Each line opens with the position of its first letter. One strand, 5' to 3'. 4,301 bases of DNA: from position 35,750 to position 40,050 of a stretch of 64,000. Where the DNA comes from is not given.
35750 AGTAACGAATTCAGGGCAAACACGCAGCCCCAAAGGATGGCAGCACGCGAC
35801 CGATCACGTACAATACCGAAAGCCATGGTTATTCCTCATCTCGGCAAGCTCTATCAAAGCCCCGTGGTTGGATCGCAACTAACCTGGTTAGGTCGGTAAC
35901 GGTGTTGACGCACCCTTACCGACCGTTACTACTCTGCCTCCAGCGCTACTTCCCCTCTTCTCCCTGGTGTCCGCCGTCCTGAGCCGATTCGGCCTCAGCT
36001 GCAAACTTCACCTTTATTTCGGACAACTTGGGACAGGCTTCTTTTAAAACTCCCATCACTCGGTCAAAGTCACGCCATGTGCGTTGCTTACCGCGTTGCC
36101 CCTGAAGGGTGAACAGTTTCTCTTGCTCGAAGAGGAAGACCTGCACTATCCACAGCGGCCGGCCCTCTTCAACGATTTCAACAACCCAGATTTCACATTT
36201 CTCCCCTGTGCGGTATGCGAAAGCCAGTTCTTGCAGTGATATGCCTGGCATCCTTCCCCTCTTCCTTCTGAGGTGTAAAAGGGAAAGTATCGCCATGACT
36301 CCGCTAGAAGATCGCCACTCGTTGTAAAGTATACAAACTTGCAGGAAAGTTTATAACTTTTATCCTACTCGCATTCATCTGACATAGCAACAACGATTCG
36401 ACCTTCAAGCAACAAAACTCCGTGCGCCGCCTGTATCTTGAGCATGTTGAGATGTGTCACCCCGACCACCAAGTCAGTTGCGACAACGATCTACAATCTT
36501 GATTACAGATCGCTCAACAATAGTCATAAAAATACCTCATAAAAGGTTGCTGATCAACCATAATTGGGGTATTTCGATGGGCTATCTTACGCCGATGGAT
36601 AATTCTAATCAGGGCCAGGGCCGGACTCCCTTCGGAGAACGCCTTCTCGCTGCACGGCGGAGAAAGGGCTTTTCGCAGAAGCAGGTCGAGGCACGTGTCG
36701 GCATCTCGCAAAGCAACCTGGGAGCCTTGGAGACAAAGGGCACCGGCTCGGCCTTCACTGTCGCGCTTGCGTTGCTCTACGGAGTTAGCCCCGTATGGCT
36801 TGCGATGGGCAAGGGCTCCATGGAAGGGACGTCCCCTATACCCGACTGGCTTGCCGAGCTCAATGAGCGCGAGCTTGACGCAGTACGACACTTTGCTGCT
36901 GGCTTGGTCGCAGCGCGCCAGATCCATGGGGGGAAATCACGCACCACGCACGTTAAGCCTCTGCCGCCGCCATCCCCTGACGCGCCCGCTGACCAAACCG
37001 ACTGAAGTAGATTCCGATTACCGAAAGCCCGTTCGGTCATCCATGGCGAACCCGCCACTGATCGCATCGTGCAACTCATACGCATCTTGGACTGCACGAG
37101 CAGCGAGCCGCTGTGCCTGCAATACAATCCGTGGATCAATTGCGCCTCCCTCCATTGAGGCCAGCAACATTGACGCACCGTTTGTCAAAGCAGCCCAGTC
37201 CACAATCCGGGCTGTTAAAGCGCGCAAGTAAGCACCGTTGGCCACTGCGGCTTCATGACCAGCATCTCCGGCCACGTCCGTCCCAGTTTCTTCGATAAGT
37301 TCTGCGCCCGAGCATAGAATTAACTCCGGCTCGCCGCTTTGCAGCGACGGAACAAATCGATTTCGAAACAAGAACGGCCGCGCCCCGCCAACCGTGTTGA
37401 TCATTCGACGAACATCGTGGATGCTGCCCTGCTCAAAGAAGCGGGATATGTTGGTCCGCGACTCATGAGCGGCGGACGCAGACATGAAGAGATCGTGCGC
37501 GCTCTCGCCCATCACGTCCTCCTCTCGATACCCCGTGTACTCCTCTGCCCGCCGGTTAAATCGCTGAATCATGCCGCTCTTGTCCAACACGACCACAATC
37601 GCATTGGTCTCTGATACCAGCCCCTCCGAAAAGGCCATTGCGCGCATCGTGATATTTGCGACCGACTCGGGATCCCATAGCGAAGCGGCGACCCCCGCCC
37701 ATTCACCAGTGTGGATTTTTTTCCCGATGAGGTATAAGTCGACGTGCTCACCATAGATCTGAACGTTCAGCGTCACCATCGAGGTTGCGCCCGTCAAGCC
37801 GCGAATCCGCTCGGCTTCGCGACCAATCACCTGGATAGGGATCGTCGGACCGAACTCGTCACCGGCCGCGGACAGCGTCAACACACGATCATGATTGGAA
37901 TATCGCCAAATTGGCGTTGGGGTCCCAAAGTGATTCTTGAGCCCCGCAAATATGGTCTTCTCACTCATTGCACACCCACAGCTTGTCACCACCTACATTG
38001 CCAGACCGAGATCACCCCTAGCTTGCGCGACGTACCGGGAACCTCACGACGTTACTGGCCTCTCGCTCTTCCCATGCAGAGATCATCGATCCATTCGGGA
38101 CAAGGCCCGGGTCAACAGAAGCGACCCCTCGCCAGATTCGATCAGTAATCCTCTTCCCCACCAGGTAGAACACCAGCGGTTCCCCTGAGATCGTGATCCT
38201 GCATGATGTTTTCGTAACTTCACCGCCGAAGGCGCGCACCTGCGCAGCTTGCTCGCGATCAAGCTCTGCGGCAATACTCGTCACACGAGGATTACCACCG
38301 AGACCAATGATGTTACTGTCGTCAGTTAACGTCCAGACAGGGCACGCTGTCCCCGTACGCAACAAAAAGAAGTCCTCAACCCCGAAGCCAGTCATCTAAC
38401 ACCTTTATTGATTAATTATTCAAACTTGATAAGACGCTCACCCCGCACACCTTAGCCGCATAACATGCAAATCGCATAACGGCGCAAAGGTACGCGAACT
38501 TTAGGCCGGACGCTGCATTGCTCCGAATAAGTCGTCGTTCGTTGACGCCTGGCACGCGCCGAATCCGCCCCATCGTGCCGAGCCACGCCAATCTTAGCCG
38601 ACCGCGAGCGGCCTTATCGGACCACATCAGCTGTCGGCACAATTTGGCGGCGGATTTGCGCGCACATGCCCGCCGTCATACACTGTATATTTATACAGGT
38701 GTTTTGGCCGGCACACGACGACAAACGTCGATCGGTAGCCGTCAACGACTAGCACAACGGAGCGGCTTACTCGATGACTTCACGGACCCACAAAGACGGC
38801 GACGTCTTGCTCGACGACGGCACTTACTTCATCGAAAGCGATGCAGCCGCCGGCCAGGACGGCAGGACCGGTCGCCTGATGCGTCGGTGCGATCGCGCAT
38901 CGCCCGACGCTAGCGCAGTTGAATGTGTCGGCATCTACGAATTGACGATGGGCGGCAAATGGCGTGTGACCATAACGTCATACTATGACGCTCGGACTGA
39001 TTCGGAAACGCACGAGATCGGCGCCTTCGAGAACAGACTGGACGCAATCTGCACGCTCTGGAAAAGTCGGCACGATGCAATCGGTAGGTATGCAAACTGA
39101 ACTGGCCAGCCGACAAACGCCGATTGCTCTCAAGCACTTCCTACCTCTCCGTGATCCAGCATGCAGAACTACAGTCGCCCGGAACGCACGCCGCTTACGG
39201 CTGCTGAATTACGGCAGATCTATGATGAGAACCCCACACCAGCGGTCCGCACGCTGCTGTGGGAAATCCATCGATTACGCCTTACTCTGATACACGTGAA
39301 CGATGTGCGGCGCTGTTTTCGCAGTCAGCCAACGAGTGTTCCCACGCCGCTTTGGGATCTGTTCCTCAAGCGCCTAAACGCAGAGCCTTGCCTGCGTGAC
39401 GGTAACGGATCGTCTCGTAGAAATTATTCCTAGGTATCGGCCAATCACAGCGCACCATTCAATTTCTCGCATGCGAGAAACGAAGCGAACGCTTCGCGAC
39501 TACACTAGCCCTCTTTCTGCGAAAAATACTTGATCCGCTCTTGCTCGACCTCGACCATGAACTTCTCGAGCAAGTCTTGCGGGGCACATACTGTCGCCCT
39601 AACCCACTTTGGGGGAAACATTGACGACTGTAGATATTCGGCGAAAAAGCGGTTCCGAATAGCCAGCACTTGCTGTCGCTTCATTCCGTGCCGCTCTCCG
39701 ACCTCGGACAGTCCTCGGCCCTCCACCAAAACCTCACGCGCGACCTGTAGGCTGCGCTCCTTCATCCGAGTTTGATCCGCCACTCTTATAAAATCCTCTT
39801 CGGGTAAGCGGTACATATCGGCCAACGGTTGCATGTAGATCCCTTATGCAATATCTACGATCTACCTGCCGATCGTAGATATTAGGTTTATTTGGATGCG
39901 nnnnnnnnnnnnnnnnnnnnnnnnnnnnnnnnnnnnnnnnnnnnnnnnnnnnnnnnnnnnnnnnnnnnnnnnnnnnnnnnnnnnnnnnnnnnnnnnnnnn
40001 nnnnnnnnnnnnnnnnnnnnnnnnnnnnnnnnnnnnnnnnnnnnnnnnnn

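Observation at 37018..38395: Paralogous-domain pair: PAS-containing three-domain protein plus a small protein sharing its N-terminal domain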

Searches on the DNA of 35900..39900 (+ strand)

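Call 5: search_dna_similar(query=window:35900-39900:+, collection=plasmids, mode=near, max_rows=25)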
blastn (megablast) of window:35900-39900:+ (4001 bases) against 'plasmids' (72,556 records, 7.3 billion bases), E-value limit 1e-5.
Records with a match: 6; places in all: 6; records where one place covers at least 80% of the query: 2.
Best place of each record, by identity: >=99% 1; 90-95% 1; 80-90% 4.
By first word of the organism name: Burkholderia 6.
By predicted mobility (MOB-suite, as given by PLSDB): non-mobilizable 4; mobilizable 2.
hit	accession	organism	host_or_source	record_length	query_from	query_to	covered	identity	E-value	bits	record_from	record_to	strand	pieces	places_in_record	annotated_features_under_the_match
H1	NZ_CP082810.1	Burkholderia contaminans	Homo sapiens,Swab from tracheostomic ...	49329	1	4001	100%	100.0%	0e+0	7376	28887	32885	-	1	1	PAS domain S-box protein | helix-turn-helix transcriptional regulator | hypothetical protein (x2) | TrfB-related DNA-binding protein | ParB/RepB/Spo0J family partition protein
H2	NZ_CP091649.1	Burkholderia aenigmatica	-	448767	1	3998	100%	93.4%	0e+0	5927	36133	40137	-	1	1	PAS domain S-box protein | helix-turn-helix transcriptional regulator | hypothetical protein (x2) | TrfB-related DNA-binding protein | ParB/RepB/Spo0J family partition protein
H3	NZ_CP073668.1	Burkholderia contaminans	Homo sapiens,blood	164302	2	2527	63%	81.6%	0e+0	2076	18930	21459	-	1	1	PAS domain S-box protein | helix-turn-helix transcriptional regulator | hypothetical protein (x2)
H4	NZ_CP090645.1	Burkholderia contaminans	sheep,milk,milk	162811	2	2527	63%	81.6%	0e+0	2076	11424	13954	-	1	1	PAS domain S-box protein | helix-turn-helix transcriptional regulator | hypothetical protein (x2)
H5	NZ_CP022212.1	Burkholderia gladioli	Environment,environmental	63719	3610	3998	10%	89.2%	3e-133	484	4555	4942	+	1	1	TrfB-related DNA-binding protein | ParB/RepB/Spo0J family partition protein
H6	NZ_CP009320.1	Burkholderia gladioli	Plant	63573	3610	3998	10%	89.2%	3e-133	484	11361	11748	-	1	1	TrfB-related DNA-binding protein | ParB/RepB/Spo0J family partition protein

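Call 7: get_annotated_region(hit=H1, flank=12000)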
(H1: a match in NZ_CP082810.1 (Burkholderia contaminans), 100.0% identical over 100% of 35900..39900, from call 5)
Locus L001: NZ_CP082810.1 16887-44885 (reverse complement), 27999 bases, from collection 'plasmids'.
description: Burkholderia contaminans strain SCAID TST1-2021 (11/270) plasmid unnamed1, complete sequence
organism: Burkholderia contaminans (NCBI taxid 488447)
taxonomy: Bacteria; Pseudomonadota; Betaproteobacteria; Burkholderiales; Burkholderiaceae; Burkholderia; Burkholderia contaminans
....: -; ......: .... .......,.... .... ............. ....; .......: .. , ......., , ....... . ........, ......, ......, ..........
typing (MOB-suite, as given by PLSDB): non-mobilizable
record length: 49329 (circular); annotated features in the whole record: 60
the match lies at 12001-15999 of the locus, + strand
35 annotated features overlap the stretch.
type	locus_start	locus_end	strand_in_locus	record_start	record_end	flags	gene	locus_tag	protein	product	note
CDS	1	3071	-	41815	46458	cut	-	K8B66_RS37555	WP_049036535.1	DUF5710 domain-containing protein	-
CDS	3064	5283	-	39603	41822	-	-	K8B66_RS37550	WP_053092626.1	type IV secretory system conjugative DNA transfer family protein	-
CDS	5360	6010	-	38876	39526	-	-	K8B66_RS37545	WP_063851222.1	phospholipase D family protein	-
CDS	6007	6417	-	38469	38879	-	-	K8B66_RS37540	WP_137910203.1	hypothetical protein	-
CDS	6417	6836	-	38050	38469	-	-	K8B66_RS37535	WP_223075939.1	hypothetical protein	-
CDS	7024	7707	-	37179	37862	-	pilO2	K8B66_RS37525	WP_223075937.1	type 4b pilus protein PilO2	-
CDS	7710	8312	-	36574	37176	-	pilP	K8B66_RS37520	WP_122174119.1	type IV pilus biogenesis protein PilP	GO:0009297 - pilus assembly [Evidence IEA]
CDS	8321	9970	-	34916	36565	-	-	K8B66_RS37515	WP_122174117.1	secretin N-terminal domain-containing protein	-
CDS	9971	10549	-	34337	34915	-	-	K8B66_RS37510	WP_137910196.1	toxin co-regulated pilus biosynthesis Q family protein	-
CDS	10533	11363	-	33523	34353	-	-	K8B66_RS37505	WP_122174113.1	TcpQ domain-containing protein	-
CDS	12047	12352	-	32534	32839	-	-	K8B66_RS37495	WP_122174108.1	hypothetical protein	-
CDS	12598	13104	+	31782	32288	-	-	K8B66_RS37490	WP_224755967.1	helix-turn-helix transcriptional regulator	-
CDS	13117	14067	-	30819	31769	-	-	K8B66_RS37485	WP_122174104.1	PAS domain S-box protein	-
CDS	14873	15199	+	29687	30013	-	-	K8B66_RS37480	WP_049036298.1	hypothetical protein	-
CDS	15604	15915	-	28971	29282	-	-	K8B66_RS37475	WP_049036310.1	TrfB-related DNA-binding protein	-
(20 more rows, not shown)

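Call 8: get_annotated_region(hit=H3, flank=8000)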
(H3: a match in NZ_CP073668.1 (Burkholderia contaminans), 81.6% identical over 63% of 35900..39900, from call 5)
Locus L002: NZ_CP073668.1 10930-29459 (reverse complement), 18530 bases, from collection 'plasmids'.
description: Burkholderia contaminans strain toggle1 plasmid unnamed3, complete sequence
organism: Burkholderia contaminans (NCBI taxid 488447)
taxonomy: Bacteria; Pseudomonadota; Betaproteobacteria; Burkholderiales; Burkholderiaceae; Burkholderia; Burkholderia contaminans
host: -; source: Homo sapiens,blood; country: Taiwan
typing (MOB-suite, as given by PLSDB): non-mobilizable
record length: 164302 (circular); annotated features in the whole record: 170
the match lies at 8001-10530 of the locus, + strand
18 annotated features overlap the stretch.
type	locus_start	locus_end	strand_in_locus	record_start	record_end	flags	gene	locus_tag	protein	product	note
CDS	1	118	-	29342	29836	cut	-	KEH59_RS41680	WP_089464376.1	type 4 pilus major pilin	-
CDS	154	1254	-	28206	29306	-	-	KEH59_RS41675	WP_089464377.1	type II secretion system F family protein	-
CDS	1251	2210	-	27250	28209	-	-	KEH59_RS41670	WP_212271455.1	ATPase, T2SS/T4P/T4SS family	-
CDS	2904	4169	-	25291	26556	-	pilO2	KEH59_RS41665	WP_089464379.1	type 4b pilus protein PilO2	-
CDS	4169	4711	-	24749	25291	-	-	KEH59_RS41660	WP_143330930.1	hypothetical protein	-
CDS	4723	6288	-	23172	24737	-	-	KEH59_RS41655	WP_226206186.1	pilus assembly protein PilN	-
CDS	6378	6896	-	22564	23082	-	-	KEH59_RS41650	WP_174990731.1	toxin co-regulated pilus biosynthesis Q family protein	-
CDS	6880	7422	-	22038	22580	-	-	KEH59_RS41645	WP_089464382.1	TcpQ domain-containing protein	-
CDS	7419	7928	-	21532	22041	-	-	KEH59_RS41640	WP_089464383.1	lytic transglycosylase domain-containing protein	-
CDS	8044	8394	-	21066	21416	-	-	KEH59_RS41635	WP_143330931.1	hypothetical protein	-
CDS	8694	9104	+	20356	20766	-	-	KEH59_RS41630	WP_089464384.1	helix-turn-helix transcriptional regulator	-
CDS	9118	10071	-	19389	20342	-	-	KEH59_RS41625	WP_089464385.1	PAS domain S-box protein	-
CDS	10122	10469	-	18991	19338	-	-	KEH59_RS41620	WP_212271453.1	hypothetical protein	-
CDS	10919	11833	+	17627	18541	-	-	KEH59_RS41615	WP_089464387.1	SOS response-associated peptidase family protein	GO:0006974 - DNA damage response [Evidence IEA]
CDS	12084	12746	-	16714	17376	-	gmtX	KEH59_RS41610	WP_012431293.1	gamma-mobile-trio protein GmtX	-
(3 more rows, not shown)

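Call 81: get_annotated_region(hit=H2, flank=20000)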
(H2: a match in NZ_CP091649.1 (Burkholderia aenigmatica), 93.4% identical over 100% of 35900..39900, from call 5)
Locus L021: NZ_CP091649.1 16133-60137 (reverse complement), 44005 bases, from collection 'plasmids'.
description: Burkholderia aenigmatica strain CMCC(B)23010 plasmid unnamed, complete sequence
organism: Burkholderia aenigmatica (NCBI taxid 2015348)
taxonomy: Bacteria; Pseudomonadota; Betaproteobacteria; Burkholderiales; Burkholderiaceae; Burkholderia; Burkholderia aenigmatica
host: -; source: -; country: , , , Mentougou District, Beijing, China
typing (MOB-suite, as given by PLSDB): non-mobilizable; replicon rep_cluster_526; mating-pair formation MPF_T
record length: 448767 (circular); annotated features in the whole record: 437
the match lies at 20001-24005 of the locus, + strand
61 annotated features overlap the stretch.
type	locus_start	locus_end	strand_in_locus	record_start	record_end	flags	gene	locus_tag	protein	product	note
CDS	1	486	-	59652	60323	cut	-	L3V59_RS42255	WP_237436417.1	type IV secretion system protein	-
CDS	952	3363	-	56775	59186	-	-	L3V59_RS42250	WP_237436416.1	transporter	-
CDS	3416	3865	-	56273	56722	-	-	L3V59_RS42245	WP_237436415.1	VirB3 family type IV secretion system protein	-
CDS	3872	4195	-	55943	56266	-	-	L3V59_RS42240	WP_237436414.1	hypothetical protein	-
CDS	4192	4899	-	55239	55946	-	-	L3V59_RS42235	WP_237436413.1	lytic transglycosylase domain-containing protein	-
CDS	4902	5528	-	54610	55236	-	-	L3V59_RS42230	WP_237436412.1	hypothetical protein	-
CDS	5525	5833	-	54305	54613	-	-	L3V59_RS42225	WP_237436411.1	DUF3717 domain-containing protein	-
CDS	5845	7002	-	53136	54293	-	-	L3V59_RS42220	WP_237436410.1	CAP domain-containing protein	-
CDS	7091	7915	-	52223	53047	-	-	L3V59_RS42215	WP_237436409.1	hypothetical protein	-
CDS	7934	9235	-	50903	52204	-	pilV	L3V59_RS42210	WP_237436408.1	shufflon system plasmid conjugative transfer pilus tip adhesin PilV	-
CDS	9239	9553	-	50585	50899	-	-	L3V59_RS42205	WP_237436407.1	hypothetical protein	-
CDS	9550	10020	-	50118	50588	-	-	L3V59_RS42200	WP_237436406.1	hypothetical protein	-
CDS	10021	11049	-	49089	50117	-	-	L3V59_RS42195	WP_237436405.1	ATPase, T2SS/T4P/T4SS family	-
CDS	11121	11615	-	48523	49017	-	-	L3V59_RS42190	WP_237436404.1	type 4 pilus major pilin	-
CDS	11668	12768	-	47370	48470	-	-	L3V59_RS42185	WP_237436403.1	type II secretion system F family protein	-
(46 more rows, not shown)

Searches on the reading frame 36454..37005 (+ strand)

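Call 3: search_protein_families(library=pfam, proteins=[window:36454-37005:+], max_evalue=1)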
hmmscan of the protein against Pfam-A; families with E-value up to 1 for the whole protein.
window:36454-37005:+ (183 aa): 5 families
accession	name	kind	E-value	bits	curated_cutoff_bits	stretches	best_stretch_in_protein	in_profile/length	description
PF12844.13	HTH_19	-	2.1e-11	44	30.2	1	61-121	1-63/64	Helix-turn-helix domain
PF13560.12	HTH_31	-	7.2e-07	29.9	27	1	60-113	2-58/64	Helix-turn-helix domain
PF01381.28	HTH_3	-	1.3e-05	25.6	23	1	66-115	3-54/55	Helix-turn-helix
PF13413.12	HTH_25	-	0.0011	19.2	24.6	1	64-94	2-32/62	Helix-turn-helix domain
PF07022.19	Phage_CI_repr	-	0.013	16.3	22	1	72-123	11-64/65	Bacteriophage CI repressor helix-turn-helix domain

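Call 6: search_protein_families(library=ncbifam, proteins=[window:36454-37005:+], max_evalue=1)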
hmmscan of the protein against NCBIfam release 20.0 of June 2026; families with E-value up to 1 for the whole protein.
window:36454-37005:+ (183 aa): 5 families
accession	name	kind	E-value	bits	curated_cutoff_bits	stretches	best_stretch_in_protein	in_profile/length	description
NF007257.0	PRK09706.1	subfamily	0.00011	22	101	1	60-149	6-98/135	transcriptional repressor DicA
NF006015.0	PRK08154.1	subfamily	0.00051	19.3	204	1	58-155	29-129/314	anaerobic benzoate catabolism transcriptional regulator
NF041951.1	phage_RstR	subfamily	0.0054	17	80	1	60-94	3-37/108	RstR family transcriptional repressor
NF007408.0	PRK09943.1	equivalog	0.019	14.5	211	1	60-99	8-47/185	HTH-type transcriptional regulator PuuR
TIGR03070.1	couple_hipB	subfamily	0.068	13.1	71.65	1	60-94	3-37/58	type II toxin-antitoxin system Y4mF family antitoxin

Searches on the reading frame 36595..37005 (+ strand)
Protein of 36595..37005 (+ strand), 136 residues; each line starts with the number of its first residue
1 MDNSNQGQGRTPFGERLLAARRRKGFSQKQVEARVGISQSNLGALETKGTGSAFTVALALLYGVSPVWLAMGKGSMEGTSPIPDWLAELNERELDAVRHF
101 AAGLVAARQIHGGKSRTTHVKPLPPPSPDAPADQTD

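Call 60: search_protein_families(library=pfam, proteins=[window:36595-37005:+], max_evalue=0.1)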
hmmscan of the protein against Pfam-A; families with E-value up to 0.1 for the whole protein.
window:36595-37005:+ (136 aa): 5 families
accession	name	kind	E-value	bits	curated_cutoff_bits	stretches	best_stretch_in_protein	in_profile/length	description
PF12844.13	HTH_19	-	1.3e-11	44.6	30.2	1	14-74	1-63/64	Helix-turn-helix domain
PF13560.12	HTH_31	-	4e-07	30.7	27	1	13-66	2-58/64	Helix-turn-helix domain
PF01381.28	HTH_3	-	6.5e-06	26.5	23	1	19-68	3-54/55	Helix-turn-helix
PF13413.12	HTH_25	-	0.00073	19.8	24.6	1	17-47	2-32/62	Helix-turn-helix domain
PF07022.19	Phage_CI_repr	-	0.0093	16.7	22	1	25-76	11-64/65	Bacteriophage CI repressor helix-turn-helix domain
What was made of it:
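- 36595..37005 (+): XRE/CI-like HTH repressor gene (136 aa), convergent with the large gene (12 bp between the two genes). It has a conserved C-terminal extension of about 60 aa and no S24 peptidase domain. Pfam HTH_19 E 1.3e-11 (call 60).
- On CI/Cro-type XRE repressor switch of a mobile element: HTH_19 E 1.3e-11 (call 60).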
